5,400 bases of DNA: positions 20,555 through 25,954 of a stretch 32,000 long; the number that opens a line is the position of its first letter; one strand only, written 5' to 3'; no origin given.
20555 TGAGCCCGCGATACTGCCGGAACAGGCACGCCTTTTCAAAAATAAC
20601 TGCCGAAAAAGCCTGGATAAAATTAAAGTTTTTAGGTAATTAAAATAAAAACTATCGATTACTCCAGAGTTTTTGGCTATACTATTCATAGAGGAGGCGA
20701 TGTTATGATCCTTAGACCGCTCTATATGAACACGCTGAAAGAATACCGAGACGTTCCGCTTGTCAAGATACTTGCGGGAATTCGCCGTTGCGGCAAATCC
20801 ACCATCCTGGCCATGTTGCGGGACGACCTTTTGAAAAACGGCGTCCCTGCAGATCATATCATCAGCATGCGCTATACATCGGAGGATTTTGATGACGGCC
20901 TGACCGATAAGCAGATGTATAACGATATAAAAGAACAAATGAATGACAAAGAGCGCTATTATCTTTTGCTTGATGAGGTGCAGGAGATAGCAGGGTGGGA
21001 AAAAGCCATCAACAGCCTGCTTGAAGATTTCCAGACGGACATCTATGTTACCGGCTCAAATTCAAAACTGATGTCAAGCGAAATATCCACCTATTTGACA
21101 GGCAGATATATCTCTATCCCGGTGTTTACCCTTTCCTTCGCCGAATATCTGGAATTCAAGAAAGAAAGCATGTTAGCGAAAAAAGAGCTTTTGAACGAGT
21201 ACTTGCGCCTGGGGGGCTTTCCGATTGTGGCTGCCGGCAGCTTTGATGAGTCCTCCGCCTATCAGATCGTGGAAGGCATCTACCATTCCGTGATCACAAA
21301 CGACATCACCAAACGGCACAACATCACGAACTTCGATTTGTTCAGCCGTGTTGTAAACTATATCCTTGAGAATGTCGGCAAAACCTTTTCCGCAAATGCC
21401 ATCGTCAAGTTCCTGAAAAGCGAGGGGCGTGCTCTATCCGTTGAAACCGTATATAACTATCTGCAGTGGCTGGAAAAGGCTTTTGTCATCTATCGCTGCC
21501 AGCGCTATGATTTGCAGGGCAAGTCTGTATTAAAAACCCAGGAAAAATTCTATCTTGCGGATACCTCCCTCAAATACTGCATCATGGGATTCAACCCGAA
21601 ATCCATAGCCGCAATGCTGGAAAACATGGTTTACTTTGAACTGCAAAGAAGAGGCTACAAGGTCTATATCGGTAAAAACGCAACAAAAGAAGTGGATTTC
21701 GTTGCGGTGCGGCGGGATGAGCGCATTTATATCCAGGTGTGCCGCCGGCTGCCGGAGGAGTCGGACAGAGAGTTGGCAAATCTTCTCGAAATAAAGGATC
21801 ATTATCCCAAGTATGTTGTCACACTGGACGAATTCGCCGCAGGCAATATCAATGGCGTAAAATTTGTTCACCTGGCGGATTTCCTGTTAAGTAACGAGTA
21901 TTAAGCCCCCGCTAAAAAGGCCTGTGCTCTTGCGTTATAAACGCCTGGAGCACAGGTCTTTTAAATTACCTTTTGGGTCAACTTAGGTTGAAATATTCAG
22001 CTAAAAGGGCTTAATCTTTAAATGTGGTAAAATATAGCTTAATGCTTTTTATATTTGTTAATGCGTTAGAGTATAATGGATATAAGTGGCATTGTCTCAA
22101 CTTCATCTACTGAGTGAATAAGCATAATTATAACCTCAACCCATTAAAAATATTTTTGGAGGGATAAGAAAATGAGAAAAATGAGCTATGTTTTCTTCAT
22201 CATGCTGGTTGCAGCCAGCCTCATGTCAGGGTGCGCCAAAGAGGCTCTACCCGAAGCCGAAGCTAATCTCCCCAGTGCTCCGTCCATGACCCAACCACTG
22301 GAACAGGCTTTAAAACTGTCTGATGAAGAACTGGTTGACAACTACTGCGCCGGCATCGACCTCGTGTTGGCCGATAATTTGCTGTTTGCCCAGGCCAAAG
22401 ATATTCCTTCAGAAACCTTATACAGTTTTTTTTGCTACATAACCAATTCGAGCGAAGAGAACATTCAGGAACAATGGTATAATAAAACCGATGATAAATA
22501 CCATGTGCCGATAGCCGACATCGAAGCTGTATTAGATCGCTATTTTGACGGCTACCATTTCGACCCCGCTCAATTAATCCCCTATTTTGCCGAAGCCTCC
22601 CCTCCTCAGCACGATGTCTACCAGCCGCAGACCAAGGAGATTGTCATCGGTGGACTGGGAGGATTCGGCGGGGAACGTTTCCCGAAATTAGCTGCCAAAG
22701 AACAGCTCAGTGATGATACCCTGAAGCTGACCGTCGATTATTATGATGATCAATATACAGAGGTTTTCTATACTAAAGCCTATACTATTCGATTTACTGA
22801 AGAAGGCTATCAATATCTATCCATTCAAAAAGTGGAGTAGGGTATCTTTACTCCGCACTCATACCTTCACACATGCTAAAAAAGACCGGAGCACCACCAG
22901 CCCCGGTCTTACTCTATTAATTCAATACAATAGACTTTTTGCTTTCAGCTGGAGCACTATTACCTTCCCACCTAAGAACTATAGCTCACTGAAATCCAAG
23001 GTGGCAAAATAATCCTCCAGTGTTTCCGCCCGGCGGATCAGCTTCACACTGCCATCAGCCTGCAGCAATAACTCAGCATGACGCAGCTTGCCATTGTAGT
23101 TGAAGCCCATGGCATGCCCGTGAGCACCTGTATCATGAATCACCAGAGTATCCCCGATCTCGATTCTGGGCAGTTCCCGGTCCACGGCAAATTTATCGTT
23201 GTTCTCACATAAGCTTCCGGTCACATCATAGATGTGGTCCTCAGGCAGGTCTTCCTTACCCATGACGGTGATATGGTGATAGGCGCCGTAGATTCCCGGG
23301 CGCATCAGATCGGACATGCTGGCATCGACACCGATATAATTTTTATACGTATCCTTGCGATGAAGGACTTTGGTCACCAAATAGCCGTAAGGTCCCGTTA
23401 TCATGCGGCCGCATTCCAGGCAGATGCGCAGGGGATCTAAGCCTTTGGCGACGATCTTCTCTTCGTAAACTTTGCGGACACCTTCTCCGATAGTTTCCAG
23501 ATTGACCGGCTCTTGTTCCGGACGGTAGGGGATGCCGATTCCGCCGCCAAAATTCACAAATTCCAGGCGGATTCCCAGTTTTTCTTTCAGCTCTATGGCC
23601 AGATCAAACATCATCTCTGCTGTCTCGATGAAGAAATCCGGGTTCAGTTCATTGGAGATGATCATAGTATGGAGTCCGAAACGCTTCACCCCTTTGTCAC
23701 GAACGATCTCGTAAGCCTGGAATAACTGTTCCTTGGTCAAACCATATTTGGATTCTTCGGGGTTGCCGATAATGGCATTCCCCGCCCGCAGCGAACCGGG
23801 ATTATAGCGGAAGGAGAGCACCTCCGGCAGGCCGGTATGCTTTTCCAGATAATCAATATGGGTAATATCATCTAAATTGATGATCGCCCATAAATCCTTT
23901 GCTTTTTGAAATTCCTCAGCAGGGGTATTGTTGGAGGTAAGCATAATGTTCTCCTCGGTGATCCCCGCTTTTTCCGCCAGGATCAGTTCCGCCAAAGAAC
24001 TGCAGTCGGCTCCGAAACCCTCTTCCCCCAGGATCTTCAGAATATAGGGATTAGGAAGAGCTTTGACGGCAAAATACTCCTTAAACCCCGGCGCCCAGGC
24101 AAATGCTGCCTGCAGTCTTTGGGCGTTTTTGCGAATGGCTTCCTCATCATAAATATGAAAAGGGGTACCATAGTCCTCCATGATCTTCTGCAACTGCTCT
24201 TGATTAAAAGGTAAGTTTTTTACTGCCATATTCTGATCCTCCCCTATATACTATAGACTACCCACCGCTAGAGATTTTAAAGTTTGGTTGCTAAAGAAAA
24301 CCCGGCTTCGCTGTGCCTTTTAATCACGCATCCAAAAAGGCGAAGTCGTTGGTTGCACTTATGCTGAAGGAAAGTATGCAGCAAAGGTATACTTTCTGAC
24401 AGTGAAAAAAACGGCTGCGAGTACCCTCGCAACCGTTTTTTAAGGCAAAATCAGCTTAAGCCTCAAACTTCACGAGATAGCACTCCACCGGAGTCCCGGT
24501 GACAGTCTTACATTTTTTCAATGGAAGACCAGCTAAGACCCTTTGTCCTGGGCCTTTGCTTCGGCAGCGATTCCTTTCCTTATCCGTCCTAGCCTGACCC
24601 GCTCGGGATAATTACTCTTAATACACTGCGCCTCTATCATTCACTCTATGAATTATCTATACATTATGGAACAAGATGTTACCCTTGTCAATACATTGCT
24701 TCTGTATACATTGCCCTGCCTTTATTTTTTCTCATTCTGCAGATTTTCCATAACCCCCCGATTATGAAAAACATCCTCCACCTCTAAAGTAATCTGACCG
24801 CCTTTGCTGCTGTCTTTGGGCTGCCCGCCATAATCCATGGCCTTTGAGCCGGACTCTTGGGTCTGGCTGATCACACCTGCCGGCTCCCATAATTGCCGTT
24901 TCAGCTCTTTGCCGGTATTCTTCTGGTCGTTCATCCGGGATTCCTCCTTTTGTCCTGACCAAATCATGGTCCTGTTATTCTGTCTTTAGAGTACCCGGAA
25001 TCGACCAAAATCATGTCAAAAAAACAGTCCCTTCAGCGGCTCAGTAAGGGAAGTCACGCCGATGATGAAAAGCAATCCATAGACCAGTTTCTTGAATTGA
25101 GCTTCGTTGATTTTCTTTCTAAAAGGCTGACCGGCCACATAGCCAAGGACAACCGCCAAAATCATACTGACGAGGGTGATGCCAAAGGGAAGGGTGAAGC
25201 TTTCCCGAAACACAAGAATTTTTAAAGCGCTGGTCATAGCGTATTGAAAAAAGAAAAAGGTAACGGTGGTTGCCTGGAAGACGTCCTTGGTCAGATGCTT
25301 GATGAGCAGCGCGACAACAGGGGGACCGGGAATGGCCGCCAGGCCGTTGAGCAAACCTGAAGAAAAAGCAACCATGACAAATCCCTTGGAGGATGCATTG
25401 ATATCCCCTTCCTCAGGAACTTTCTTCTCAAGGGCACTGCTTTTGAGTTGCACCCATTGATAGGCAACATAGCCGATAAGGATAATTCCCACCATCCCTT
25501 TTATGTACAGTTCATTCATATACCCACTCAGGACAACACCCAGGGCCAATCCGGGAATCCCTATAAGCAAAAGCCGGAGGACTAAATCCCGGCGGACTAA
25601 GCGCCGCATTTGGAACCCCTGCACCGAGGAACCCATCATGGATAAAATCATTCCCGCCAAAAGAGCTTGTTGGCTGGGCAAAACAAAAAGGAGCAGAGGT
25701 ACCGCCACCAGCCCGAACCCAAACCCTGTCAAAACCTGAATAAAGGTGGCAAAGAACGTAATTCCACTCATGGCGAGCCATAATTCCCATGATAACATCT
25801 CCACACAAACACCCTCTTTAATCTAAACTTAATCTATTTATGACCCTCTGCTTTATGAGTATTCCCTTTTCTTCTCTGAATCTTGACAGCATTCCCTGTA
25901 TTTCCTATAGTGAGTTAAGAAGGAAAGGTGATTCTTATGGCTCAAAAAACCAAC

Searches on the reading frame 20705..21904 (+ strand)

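Call 10: search_protein_families(library=pfam, proteins=[window:20705-21904:+])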
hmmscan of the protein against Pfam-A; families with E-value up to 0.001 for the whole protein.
window:20705-21904:+ (399 aa): 3 families
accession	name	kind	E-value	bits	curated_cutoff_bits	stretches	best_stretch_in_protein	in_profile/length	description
PF13173.12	AAA_14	-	7.1e-31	107.3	27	1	20-149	4-129/129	AAA domain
PF13635.12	DUF4143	-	1.1e-20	74.5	28.1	1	199-346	2-158/160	Domain of unknown function (DUF4143)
PF01475.25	FUR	-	0.00026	21.6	23.1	1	217-267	14-64/121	Ferric uptake regulator family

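Call 49: search_protein_families(library=ncbifam, proteins=[window:20705-21904:+], max_evalue=0.01)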
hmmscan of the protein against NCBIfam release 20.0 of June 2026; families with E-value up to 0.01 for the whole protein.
window:20705-21904:+ (399 aa): 0 families

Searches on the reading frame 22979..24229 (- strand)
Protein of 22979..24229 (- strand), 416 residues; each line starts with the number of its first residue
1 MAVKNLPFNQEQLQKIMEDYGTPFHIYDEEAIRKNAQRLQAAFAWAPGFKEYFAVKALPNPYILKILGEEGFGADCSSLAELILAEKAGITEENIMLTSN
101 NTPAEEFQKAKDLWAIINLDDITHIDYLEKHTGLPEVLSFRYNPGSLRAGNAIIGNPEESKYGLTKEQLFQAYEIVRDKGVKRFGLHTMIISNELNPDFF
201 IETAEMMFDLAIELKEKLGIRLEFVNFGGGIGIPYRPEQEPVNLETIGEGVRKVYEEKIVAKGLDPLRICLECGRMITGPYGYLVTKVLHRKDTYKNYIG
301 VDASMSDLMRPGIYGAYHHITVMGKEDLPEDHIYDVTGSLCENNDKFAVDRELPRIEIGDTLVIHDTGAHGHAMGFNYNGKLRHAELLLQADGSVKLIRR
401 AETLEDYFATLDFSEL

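Call 10: search_protein_families(library=pfam, proteins=[window:22979-24229:-])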
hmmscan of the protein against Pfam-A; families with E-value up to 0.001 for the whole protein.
window:22979-24229:- (416 aa): 2 families
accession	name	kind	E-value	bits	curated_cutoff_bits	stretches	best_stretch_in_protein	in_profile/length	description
PF02784.22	Orn_Arg_deC_N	-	6.9e-29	101.4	23.4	1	31-278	3-246/247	Pyridoxal-dependent decarboxylase, pyridoxal binding domain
PF00278.28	Orn_DAP_Arg_deC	-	7.4e-21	74.7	23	1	229-368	5-95/95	Pyridoxal-dependent decarboxylase, C-terminal sheet domain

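Call 11: find_encoding_contigs(protein=window:22979-24229:-, flank=3000, max_places=10)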
Protein window:22979-24229:- (416 aa): 7 contigs read that carry it; 5 places shown.
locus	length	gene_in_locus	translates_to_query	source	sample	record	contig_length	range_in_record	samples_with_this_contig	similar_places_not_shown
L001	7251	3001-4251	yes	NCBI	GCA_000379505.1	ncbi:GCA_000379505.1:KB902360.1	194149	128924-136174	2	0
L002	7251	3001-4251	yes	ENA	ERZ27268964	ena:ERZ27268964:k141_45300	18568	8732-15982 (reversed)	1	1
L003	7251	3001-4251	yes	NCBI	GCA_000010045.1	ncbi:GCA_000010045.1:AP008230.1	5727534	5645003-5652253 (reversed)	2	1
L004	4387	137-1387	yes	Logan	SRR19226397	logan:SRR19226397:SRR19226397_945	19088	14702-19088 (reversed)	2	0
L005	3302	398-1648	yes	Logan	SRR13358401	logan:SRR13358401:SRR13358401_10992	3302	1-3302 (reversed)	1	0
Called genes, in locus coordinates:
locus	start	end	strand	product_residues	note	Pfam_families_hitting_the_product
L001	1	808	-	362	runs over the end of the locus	PF21570:ArgZ-like_C_2nd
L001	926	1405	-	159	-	PF04073:tRNA_edit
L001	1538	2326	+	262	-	PF01925:TauE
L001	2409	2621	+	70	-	-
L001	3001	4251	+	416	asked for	PF00278:Orn_DAP_Arg_deC, PF02784:Orn_Arg_deC_N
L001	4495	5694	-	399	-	PF27394:Aq_aa27 (faint), PF13173:AAA_14, PF13635:DUF4143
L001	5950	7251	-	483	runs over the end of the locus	PF00989:PAS (weak), PF08448:PAS_4 (weak), PF13426:PAS_9, PF00158:Sigma54_activat, PF01078:Mg_chelatase (weak), PF14532:Sigma54_activ_2, PF07724:AAA_2 (weak), PF25601:AAA_lid_14, +1 more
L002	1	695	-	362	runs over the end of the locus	PF21570:ArgZ-like_C_2nd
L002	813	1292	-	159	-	PF04073:tRNA_edit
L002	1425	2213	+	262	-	PF01925:TauE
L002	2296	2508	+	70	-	-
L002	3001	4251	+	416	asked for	PF00278:Orn_DAP_Arg_deC, PF02784:Orn_Arg_deC_N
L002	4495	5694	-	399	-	PF27394:Aq_aa27 (faint), PF13173:AAA_14, PF13635:DUF4143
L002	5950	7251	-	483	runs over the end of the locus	PF00989:PAS (weak), PF08448:PAS_4 (weak), PF13426:PAS_9, PF00158:Sigma54_activat, PF14532:Sigma54_activ_2, PF01078:Mg_chelatase (weak), PF07724:AAA_2 (weak), PF25601:AAA_lid_14, +1 more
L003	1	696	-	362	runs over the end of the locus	PF21570:ArgZ-like_C_2nd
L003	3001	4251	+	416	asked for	PF00278:Orn_DAP_Arg_deC, PF02784:Orn_Arg_deC_N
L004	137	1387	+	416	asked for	PF00278:Orn_DAP_Arg_deC, PF02784:Orn_Arg_deC_N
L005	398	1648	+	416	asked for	PF00278:Orn_DAP_Arg_deC, PF02784:Orn_Arg_deC_N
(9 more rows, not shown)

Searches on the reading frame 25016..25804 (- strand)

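Call 10: search_protein_families(library=pfam, proteins=[window:25016-25804:-])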
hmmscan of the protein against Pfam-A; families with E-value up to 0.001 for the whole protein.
window:25016-25804:- (262 aa): 1 family
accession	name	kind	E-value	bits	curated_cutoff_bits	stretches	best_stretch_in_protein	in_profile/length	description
PF01925.25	TauE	-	4.6e-32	112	32.6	1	15-250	4-235/237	Sulfite exporter TauE/SafE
